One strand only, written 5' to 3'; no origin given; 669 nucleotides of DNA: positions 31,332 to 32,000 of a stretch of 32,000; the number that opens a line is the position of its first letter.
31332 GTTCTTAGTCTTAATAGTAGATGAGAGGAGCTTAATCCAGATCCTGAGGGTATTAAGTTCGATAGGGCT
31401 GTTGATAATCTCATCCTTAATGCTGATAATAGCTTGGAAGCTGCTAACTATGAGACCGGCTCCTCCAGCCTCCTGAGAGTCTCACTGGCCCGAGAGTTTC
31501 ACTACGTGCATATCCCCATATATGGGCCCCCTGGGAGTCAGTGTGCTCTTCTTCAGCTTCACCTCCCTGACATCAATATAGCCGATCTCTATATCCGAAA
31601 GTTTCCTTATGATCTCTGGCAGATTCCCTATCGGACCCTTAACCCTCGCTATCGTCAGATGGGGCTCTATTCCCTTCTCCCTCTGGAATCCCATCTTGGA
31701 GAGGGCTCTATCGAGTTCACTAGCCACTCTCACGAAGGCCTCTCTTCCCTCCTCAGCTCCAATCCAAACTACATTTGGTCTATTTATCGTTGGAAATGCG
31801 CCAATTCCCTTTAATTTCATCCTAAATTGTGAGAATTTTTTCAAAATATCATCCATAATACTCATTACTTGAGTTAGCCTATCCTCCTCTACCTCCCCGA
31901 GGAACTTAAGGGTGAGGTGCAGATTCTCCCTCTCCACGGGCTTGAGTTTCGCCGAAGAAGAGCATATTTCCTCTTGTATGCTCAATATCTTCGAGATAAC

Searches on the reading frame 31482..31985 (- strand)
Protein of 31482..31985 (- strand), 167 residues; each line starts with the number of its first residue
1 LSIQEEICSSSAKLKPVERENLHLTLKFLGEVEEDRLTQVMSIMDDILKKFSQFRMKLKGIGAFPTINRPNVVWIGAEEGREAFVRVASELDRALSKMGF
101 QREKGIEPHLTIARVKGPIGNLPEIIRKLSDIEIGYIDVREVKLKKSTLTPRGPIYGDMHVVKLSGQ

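Call 3: search_protein_families(library=pfam, proteins=[window:31482-31985:-], max_evalue=0.1)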
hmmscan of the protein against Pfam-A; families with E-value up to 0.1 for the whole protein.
window:31482-31985:- (167 aa): 3 families
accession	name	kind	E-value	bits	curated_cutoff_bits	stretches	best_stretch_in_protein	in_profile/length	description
PF02834.22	LigT_PEase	-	2.1e-32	111.6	23.3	2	4-74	15-87/87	LigT like Phosphoesterase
PF13563.12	2_5_RNA_ligase2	-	5.7e-14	52.9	27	1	13-118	17-119/152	2'-5' RNA ligase superfamily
PF10469.15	AKAP7_NLS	-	3e-08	34.2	24.4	1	4-116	22-150/208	AKAP7 2'5' RNA ligase-like domain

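Call 4: search_protein_families(library=ncbifam, proteins=[window:31482-31985:-], max_evalue=0.1)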
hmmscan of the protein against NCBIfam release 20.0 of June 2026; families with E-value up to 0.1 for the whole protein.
window:31482-31985:- (167 aa): 3 families
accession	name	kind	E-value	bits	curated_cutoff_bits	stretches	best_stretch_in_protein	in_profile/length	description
TIGR02258.1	2_5_ligase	equivalog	1.7e-37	129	65.7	1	3-164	20-180/180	RNA 2',3'-cyclic phosphodiesterase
NF011704.0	PRK15124.1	equivalog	1.2e-11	45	184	1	15-115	35-131/176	RNA 2',3'-cyclic phosphodiesterase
NF010223.0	PRK13679.1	equivalog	4.6e-05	23.4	129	1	23-114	34-120/170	hypothetical protein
